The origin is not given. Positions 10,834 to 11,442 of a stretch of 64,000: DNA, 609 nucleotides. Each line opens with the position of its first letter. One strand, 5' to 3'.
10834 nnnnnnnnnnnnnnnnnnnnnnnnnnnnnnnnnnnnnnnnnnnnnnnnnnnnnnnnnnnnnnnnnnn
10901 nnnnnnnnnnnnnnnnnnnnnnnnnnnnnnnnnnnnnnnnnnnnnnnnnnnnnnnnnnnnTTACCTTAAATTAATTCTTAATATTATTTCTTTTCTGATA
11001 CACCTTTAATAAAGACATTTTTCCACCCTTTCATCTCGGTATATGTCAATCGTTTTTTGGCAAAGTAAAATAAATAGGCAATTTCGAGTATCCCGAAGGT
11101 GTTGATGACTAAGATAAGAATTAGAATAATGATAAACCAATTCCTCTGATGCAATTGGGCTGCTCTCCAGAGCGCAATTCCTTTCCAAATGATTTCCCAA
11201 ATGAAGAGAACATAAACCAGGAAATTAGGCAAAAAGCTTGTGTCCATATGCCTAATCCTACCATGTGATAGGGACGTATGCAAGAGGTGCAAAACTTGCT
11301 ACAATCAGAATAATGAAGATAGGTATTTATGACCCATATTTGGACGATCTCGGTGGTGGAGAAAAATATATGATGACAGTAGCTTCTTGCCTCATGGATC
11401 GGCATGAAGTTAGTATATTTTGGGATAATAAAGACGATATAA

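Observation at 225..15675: Repeated 'lipid-linked monosaccharide synthase plus GT-C transferase' modules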

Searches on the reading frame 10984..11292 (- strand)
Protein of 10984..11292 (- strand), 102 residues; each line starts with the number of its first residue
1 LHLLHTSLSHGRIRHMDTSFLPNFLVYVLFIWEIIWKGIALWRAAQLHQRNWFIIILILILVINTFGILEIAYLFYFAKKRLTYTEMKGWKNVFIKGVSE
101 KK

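Call 65: search_protein_families(library=pfam, proteins=[window:10984-11292:-], max_evalue=0.01)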
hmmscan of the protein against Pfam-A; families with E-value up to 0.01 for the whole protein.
window:10984-11292:- (102 aa): 2 families
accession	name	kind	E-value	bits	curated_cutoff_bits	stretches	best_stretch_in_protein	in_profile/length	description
PF18893.5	DUF5652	-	2.3e-19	69.3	23.4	1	23-81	13-67/71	Family of unknown function (DUF5652)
PF00895.25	ATP-synt_8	-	0.0051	17.7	23.4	1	46-89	3-46/55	ATP synthase protein 8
